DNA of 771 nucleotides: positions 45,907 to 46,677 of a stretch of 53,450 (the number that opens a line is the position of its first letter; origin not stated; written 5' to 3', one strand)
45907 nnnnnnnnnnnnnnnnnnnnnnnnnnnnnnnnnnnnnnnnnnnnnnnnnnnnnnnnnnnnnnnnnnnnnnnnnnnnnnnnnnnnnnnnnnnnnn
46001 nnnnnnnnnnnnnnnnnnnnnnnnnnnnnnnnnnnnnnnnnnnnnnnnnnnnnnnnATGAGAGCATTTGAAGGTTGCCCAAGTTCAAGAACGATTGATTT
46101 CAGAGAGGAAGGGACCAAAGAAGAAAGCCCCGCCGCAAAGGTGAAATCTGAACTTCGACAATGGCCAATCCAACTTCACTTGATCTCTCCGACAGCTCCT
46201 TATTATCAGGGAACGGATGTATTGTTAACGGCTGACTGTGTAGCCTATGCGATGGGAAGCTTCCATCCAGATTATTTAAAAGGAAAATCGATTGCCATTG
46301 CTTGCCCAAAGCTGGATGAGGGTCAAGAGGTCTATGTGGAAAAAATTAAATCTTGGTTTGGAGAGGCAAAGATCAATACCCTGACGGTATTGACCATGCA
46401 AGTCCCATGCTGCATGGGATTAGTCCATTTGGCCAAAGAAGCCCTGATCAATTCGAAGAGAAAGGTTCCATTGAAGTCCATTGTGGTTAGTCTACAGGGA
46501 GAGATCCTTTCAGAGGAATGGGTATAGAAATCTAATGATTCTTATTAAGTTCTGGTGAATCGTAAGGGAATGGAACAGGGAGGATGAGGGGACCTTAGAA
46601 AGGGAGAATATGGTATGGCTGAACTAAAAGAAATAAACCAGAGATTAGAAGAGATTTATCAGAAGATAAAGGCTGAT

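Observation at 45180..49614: Orphan CdhA-type Ni-CO dehydrogenase embedded in an hcp-like, nitrosative-stress-type operon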

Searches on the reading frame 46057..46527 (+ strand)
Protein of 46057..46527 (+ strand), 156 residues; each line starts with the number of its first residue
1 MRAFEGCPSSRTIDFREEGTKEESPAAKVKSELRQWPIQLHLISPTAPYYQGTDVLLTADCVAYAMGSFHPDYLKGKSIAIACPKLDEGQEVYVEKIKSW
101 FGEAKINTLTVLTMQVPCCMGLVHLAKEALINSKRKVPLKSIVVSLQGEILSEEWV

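Call 3: search_protein_families(library=pfam, proteins=[window:46057-46527:+], max_evalue=0.01)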
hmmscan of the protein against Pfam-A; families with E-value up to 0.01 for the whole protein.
window:46057-46527:+ (156 aa): 0 families

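Call 4: search_protein_families(library=ncbifam, proteins=[window:46057-46527:+], max_evalue=0.01)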
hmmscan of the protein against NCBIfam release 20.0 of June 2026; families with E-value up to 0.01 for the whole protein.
window:46057-46527:+ (156 aa): 0 families

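Call 19: find_homologous_proteins(query=window:46057-46527:+, max_evalue=0.00001)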
Query window:46057-46527:+ (156 aa): 4792 proteins with E <= 0.00001 among 4814 candidates; the best 120 are listed.
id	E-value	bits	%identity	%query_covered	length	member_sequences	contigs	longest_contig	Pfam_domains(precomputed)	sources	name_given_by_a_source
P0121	1.9e-99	348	100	100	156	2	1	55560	PF27217.1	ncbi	-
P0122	4.2e-84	298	85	100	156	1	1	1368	PF27217.1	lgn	-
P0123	8.4e-83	294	84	100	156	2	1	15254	PF27217.1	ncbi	-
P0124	1.3e-82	293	81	100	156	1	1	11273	PF27217.1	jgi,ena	-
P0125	2.3e-82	292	81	100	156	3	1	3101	PF27217.1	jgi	jgi:hypothetical protein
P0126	3.5e-82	292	83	100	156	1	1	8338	PF27217.1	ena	-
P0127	4.2e-82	292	82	100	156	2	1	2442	PF27217.1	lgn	-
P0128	5.2e-82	291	81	100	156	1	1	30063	PF27217.1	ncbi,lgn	-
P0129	6.1e-82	291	80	100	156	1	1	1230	PF27217.1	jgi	jgi:hypothetical protein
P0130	6.1e-82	291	83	100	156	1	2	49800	PF27217.1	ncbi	-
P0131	6.2e-82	291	80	100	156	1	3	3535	PF27217.1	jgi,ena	jgi:hypothetical protein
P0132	1.2e-81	290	79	100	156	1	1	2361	PF27217.1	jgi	jgi:hypothetical protein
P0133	1.2e-81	290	79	100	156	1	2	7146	PF27217.1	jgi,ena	-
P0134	1.2e-81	290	80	100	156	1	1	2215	PF27217.1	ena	-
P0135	2.3e-81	289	79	100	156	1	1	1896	PF27217.1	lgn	-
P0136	2.5e-81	289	80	100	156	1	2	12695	PF27217.1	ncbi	-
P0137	3.1e-81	289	79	100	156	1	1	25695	PF27217.1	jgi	jgi:hypothetical protein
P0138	3.1e-81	289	80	100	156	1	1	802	PF27217.1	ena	-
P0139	3.2e-81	289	79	100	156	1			PF27217.1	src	-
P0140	4.2e-81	288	83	100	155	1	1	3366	PF27217.1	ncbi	-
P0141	5.9e-81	288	79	100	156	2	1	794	PF27217.1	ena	-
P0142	6.0e-81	288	79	100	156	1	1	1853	PF27217.1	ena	-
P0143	6.1e-81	288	78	100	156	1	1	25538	PF27217.1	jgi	jgi:hypothetical protein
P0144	7.9e-81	287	83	100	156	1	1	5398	PF27217.1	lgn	-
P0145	8.0e-81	287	81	100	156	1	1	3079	PF27217.1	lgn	-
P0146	8.2e-81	287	79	100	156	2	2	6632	PF27217.1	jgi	jgi:hypothetical protein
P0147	8.6e-81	287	79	100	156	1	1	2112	PF27217.1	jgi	jgi:hypothetical protein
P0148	1.8e-80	286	78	100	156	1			PF27217.1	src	-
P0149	2.2e-80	286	79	100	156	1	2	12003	PF27217.1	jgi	jgi:hypothetical protein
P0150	3.0e-80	285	78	100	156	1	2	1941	PF27217.1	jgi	jgi:hypothetical protein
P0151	4.0e-80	285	78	98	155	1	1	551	PF27217.1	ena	-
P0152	4.2e-80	285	78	100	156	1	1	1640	PF27217.1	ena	-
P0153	4.8e-80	285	79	100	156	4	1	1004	PF27217.1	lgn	-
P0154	6.3e-80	284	80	100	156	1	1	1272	PF27217.1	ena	-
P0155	8.1e-80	284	78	100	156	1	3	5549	PF27217.1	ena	-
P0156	1.4e-79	283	78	100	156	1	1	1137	PF27217.1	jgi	jgi:hypothetical protein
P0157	1.4e-79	283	78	100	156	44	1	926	PF27217.1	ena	-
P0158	1.4e-79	283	81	100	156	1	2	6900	PF27217.1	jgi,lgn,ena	-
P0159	1.9e-79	283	78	100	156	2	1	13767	PF27217.1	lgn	-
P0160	2.1e-79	283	80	100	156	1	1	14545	PF27217.1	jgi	-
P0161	3.9e-79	282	81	100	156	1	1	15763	PF27217.1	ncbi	-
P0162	4.2e-79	282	78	100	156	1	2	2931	PF27217.1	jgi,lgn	jgi:hypothetical protein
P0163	4.2e-79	282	78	100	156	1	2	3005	PF27217.1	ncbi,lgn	-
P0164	6.1e-79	281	78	100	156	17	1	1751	PF27217.1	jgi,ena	-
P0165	6.3e-79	281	79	100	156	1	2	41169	PF27217.1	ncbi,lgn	-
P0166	6.9e-79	281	82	100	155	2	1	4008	PF27217.1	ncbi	-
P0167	1.1e-78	280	78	100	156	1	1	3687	PF27217.1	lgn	-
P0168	1.1e-78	280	78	100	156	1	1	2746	PF27217.1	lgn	-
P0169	1.1e-78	280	78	98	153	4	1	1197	PF27217.1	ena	-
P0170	1.4e-78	280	78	100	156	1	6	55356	PF27217.1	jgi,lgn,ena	jgi:ribosomal protein S19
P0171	1.5e-78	280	78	98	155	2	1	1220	PF27217.1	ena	-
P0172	1.5e-78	280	78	100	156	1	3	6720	PF27217.1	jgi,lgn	jgi:hypothetical protein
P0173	1.7e-78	280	78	100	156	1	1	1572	PF27217.1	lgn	-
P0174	1.9e-78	280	80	100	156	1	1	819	PF27217.1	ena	-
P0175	2.0e-78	280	78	100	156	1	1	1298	PF27217.1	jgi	-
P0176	2.8e-78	279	77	98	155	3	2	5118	PF27217.1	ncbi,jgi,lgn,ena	-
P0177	3.0e-78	279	81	100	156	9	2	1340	PF27217.1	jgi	-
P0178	3.2e-78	279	79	100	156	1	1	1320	PF27217.1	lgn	-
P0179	3.9e-78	279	77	100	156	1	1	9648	PF27217.1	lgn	-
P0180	5.6e-78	278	78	100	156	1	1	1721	PF27217.1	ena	-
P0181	5.7e-78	278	81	100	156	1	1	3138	PF27217.1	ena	-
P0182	7.6e-78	278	76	98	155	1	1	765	PF27217.1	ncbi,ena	-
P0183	8.5e-78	278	78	100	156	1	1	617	PF27217.1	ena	-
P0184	9.8e-78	277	79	99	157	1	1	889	PF27217.1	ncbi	-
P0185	1.1e-77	277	78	100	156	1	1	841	PF27217.1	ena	-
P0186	1.3e-77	277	76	100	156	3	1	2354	PF27217.1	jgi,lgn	jgi:hypothetical protein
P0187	2.0e-77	276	78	100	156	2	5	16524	PF27217.1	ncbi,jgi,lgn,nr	ncbi:MAG: 4Fe-4S ferredoxin [Deltaproteobacteria bacterium]|nr:4Fe-4S ferredoxin [Deltaproteobacteri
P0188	2.1e-77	276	77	100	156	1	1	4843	PF27217.1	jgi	jgi:hypothetical protein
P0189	2.3e-77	276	79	99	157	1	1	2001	PF27217.1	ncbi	-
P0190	2.7e-77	276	80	99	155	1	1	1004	PF27217.1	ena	-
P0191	2.8e-77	276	76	98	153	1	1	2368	PF27217.1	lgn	-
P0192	3.0e-77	276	78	100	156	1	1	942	PF27217.1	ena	-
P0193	3.1e-77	276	79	100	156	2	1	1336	PF27217.1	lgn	-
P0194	3.5e-77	276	79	99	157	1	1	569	PF27217.1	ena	-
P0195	3.5e-77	276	77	100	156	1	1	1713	PF27217.1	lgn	-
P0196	4.0e-77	275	80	100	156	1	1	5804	PF27217.1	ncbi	ncbi:MAG: 4Fe-4S ferredoxin [Thermodesulfobacteriota bacterium]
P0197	4.1e-77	275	81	97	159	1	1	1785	PF27217.1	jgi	jgi:hypothetical protein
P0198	4.2e-77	275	78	100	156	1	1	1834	PF27217.1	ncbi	-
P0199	4.4e-77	275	75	100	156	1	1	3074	PF27217.1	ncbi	-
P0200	4.8e-77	275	76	100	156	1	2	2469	PF27217.1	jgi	-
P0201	5.3e-77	275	77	100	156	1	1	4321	PF27217.1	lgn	-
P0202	5.4e-77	275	78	100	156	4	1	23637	PF27217.1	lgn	-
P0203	5.4e-77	275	77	100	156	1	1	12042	PF27217.1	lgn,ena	-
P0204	6.9e-77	275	79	100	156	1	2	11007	PF27217.1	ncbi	-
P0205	7.4e-77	274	78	99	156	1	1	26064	PF27217.1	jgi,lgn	-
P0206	7.5e-77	274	76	98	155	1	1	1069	PF27217.1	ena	-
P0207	7.8e-77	274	78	98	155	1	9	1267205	PF27217.1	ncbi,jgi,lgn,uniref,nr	ncbi:hypothetical protein [Candidatus Hecatella orcuttiae]|jgi:hypothetical protein|uniref:hypotheti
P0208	1.3e-76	274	76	100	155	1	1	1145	PF27217.1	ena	-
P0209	1.4e-76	274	76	100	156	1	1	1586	PF27217.1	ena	-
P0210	1.4e-76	274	79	100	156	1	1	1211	PF27217.1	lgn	-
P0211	1.5e-76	273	76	100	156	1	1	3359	PF27217.1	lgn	-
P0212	1.6e-76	273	76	99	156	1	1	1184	PF27217.1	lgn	-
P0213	2.0e-76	273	78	100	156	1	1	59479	PF27217.1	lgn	-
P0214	2.1e-76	273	76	100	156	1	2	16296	PF27217.1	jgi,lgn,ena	-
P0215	2.2e-76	273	79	99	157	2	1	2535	PF27217.1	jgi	-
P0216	2.3e-76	273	79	99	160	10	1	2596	PF27217.1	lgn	-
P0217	2.5e-76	273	78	99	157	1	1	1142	PF27217.1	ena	-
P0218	3.8e-76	272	75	100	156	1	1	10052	PF27217.1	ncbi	ncbi:MAG: 4Fe-4S ferredoxin [Candidatus Omnitrophota bacterium]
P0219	4.1e-76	272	76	100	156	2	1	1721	PF27217.1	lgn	-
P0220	4.1e-76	272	75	98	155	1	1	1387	PF27217.1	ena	-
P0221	4.6e-76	272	75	100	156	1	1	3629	PF27217.1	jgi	jgi:hypothetical protein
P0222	5.1e-76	272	77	99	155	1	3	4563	PF27217.1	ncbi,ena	-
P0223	5.3e-76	272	76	100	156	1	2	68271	PF27217.1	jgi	jgi:hypothetical protein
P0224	7.3e-76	271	76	100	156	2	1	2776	PF27217.1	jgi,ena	-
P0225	8.3e-76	271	76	100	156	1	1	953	PF27217.1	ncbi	-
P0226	8.4e-76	271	79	99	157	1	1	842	PF27217.1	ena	-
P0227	8.6e-76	271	76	100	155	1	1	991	PF27217.1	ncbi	-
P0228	1.0e-75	271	77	99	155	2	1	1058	PF27217.1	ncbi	-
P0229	1.1e-75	271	75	98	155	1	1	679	PF27217.1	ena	-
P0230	1.1e-75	271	76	100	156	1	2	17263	PF27217.1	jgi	jgi:hypothetical protein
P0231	1.2e-75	271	76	99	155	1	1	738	PF27217.1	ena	-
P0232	1.2e-75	271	77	99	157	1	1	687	PF27217.1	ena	-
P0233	1.6e-75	270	76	100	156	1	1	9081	PF27217.1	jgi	jgi:hypothetical protein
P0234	1.9e-75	270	76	100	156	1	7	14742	PF27217.1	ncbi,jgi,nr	ncbi:MAG: 4Fe-4S ferredoxin [Deltaproteobacteria bacterium]|nr:4Fe-4S ferredoxin [Deltaproteobacteri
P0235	2.0e-75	270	78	100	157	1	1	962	PF27217.1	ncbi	-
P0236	2.0e-75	270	77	99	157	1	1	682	PF27217.1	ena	-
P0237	2.1e-75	270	76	100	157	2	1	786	PF27217.1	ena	-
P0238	2.1e-75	270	76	100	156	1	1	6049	PF27217.1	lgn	-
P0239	2.4e-75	270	74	100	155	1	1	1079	PF27217.1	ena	-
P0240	2.5e-75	270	75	98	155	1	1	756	PF27217.1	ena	-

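Call 22: find_encoding_contigs(protein=P0121, flank=3000, max_places=2)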
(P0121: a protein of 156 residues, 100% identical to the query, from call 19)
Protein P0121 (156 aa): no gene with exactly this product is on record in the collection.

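Call 23: find_encoding_contigs(protein=P0130, flank=7000, max_places=2)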
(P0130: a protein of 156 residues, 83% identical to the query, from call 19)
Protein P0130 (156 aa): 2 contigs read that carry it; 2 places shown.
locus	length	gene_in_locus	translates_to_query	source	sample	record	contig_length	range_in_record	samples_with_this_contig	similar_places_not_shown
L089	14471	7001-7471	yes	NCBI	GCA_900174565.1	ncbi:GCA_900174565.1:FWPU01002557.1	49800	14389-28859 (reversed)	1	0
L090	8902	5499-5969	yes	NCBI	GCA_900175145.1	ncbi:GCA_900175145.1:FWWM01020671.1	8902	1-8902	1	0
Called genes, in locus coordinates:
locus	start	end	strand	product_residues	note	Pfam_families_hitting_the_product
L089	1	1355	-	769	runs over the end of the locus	PF11845:Tll0287-like, PF00989:PAS, PF08447:PAS_3, PF08448:PAS_4, PF13426:PAS_9, PF00512:HisKA, PF02518:HATPase_c, PF00072:Response_reg, +1 more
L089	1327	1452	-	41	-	-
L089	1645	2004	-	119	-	-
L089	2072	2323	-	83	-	-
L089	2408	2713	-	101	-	-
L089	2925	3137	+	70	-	-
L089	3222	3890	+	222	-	PF08299:Bac_DnaA_C (weak)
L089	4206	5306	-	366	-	PF00494:SQS_PSY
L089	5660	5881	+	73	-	PF01106:NifU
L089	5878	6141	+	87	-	-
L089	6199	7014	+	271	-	PF08984:DUF1858 (faint), PF01814:Hemerythrin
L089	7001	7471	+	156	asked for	PF27217:AF_0155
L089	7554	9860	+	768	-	PF13534:Fer4_17 (faint), PF03063:Prismane, PF13237:Fer4_10 (weak), PF12800:Fer4_4 (faint), PF12838:Fer4_7 (weak), PF13183:Fer4_8 (weak), PF13187:Fer4_9 (weak)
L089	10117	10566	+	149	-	PF05425:CopD (weak)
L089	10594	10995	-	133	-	PF01966:HD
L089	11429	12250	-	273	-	PF14522:Cytochrome_C7 (faint), PF22113:Mtrc-MtrF_II-IV_dom (faint), PF00034:Cytochrom_C, PF13442:Cytochrome_CBB3, PF13435:Cytochrome_C554 (weak), PF14537:Cytochrom_c3_2 (weak)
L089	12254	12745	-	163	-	PF00355:Rieske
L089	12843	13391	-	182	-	-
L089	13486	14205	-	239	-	PF00033:Cytochrome_B, PF14358:DUF4405, PF13631:Cytochrom_B_N_2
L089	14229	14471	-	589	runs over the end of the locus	PF12797:Fer4_2 (faint), PF12837:Fer4_6 (faint), PF14691:Fer4_20, PF07992:Pyr_redox_2, PF13450:NAD_binding_8 (weak), PF13738:Pyr_redox_3, PF12838:Fer4_7, PF00037:Fer4, +6 more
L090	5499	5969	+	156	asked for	PF27217:AF_0155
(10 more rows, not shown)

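Call 24: find_encoding_contigs(protein=P0207, flank=7000, max_places=3)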
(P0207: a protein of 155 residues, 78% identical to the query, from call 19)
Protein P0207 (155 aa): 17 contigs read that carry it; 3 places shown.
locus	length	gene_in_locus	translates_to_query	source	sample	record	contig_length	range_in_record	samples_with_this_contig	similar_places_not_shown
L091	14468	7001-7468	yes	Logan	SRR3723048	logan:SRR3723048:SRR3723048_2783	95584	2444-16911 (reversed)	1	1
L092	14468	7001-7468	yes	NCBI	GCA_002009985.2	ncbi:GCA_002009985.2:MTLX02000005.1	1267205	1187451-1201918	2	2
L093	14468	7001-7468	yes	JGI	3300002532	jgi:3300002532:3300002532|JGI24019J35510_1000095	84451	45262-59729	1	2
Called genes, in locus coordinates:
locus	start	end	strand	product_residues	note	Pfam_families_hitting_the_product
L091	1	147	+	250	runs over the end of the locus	-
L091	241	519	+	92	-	-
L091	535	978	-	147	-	-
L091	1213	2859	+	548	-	PF16640:Big_3_5 (faint), PF26686:DUF8575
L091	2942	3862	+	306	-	PF00586:AIRS, PF02769:AIRS_C (weak)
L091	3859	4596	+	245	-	PF02633:Creatininase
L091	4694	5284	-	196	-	PF01814:Hemerythrin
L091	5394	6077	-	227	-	PF01022:HTH_5, PF03551:PadR (weak)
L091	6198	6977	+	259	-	PF01814:Hemerythrin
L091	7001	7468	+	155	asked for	PF27217:AF_0155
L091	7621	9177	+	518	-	PF09887:DUF2114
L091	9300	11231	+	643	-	PF00111:Fer2, PF17650:RACo_linker, PF17651:Raco_middle, PF14574:RACo_C_ter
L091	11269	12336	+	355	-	PF01208:URO-D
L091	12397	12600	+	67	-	PF09889:DUF2116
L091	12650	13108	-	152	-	PF01597:GCV_H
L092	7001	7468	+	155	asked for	PF27217:AF_0155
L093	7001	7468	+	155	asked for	PF27217:AF_0155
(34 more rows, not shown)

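Call 26: find_related_loci(query=window:46057-46527:+, collection=metagenome_contigs, flank=8000)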
Query window:46057-46527:+ (156 aa) in metagenome_contigs; peptide patterns used: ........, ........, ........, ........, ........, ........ (x = any residue, [..] = any of these).
600 stretches matched a pattern (row limit reached: there are more); 547 encode a relative of the query (tblastn E <= 1e-3); the best 80 are kept; 80 distinct loci.
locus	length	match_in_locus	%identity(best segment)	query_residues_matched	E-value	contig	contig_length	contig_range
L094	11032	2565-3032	81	1-156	4e-89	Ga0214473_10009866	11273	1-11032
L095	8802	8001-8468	83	1-156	8e-89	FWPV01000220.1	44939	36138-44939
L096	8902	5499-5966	83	1-156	2e-88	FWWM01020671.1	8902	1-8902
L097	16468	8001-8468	83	1-156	2e-88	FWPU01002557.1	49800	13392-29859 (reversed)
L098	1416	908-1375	79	1-156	3e-94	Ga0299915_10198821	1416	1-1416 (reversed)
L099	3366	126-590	83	1-156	4e-88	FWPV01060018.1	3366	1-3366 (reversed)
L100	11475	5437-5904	81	1-156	8e-87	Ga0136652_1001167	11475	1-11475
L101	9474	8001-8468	81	1-156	8e-87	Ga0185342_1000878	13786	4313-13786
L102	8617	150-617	83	1-156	3e-86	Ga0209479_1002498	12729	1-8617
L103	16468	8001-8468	81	1-156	2e-86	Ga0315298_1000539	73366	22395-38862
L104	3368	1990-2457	78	1-156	1e-86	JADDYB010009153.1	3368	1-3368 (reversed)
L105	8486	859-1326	82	1-156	8e-86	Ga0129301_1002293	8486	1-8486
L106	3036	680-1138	79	4-156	1e-86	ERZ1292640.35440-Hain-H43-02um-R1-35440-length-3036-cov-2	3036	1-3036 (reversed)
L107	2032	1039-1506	78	1-156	2e-88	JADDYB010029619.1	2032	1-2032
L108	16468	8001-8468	78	1-156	6e-85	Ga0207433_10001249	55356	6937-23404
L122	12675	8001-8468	77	1-156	4e-82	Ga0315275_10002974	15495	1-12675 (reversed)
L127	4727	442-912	76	1-156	3e-80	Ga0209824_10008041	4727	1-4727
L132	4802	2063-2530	74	1-156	4e-79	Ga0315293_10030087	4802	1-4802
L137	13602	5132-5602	75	1-156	3e-78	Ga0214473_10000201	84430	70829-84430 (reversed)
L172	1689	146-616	69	1-156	9e-76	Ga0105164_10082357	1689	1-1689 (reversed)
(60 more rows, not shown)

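Call 55: predict_structure(alignment_id=A2)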
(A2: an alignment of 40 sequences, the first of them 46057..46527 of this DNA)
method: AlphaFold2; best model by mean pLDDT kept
length: 156 residues; sequences in the alignment: 40
mean_pLDDT: 66.6   pTM: 0.63
mean pLDDT of the five models: 66.6, 63.9, 63.4, 58.4, 54.9
residues with pLDDT >= 90: 17; 70-90: 74; 50-70: 22; < 50: 43
segments of 3 or more residues with pLDDT < 50: 1-42
pLDDT, mean of each block of 10 residues (from residue 1): 32 34 31 32 63 84 65 74 61 84 89 79 87 91 81 89
secondary structure, 60 per line:
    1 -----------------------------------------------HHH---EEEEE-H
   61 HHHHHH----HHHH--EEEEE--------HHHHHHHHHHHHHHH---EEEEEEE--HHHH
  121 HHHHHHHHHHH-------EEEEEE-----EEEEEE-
elements in order: E54-58 H60-66 H71-74 E77-81 H90-104 E108-114 H117-131 E139-144 E150-155

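Call 59: fold_search(model_id=the predicted structure, library=pdb)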
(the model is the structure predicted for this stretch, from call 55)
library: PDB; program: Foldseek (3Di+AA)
matches with E <= 10: 1324; with E <= 0.001: 0
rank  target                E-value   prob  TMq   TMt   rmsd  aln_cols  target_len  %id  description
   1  4tld_C                9.7e-03  0.57  0.29  0.22  10.9       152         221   14  Crystal structure of N-terminal C1 domain of KaiC (released 2015-07-01)
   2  4tld_D                1.2e-02  0.54  0.28  0.22  11.0       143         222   16  Crystal structure of N-terminal C1 domain of KaiC (released 2015-07-01)
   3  4tl9_F                1.3e-02  0.66  0.30  0.23   9.5       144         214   12  Crystal structure of N-terminal C1 domain of KaiC (released 2015-07-01)
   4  4tld_F                1.8e-02  0.44  0.27  0.21  10.8       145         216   14  Crystal structure of N-terminal C1 domain of KaiC (released 2015-07-01)
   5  3gdw_B                2.0e-02  0.66  0.30  0.33   6.3       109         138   11  Crystal structure of sigma-54 interaction domain protein from Enterococcus faecalis (released 2009-03-10)
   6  6vm6_A                2.1e-02  0.95  0.41  0.18   4.6       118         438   10  Structure of Acinetobacter baumannii Cap4 SAVED/CARF-domain containing receptor with the cyclic trinucleotide 2'3'3'-c (released 2020-06-17)
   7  5cxk_A                2.1e-02  0.91  0.39  0.29   6.4       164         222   12  Crystal structure of beta carbonic anhydrase from Vibrio cholerae (released 2015-12-09)
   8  4tld_E                2.1e-02  0.51  0.29  0.23  10.8       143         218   13  Crystal structure of N-terminal C1 domain of KaiC (released 2015-07-01)
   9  4tld_B                2.4e-02  0.54  0.29  0.22  10.4       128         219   14  Crystal structure of N-terminal C1 domain of KaiC (released 2015-07-01)
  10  5im5_D                2.7e-02  0.72  0.30  0.33   6.0       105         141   12  Crystal structure of designed two-component self-assembling icosahedral cage I53-40 (released 2016-07-27)
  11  1ylk_A                2.9e-02  0.96  0.41  0.40   5.0       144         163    7  Crystal Structure of Rv1284 from Mycobacterium tuberculosis in Complex with Thiocyanate (released 2005-03-08)
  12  2b99_A                3.1e-02  0.69  0.31  0.32   5.9       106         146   13  Crystal Structure of an archaeal pentameric riboflavin synthase Complex with a Substrate analog inhibitor (released 2005-11-08)
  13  1g5c_A                3.3e-02  0.84  0.35  0.33   7.9       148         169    7  CRYSTAL STRUCTURE OF THE 'CAB' TYPE BETA CLASS CARBONIC ANHYDRASE FROM METHANOBACTERIUM THERMOAUTOTROPHICUM (released 2001-04-04)
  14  4tld_A                3.3e-02  0.38  0.28  0.22  11.3       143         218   15  Crystal structure of N-terminal C1 domain of KaiC (released 2015-07-01)
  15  2b99_B                3.5e-02  0.66  0.31  0.32   5.9       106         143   13  Crystal Structure of an archaeal pentameric riboflavin synthase Complex with a Substrate analog inhibitor (released 2005-11-08)
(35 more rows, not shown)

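Call 65: search_protein_families(library=ncbifam, proteins=[L137:4293-5135:+], max_evalue=0.001)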
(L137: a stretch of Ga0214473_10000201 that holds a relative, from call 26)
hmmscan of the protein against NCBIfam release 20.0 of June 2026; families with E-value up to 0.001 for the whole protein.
L137:4293-5135:+ (280 aa): 1 family
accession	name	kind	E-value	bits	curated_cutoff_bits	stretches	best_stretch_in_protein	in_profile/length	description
TIGR02481.1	hemeryth_dom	domain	4.5e-05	23.5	51.75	1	132-228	32-125/126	hemerythrin domain-containing protein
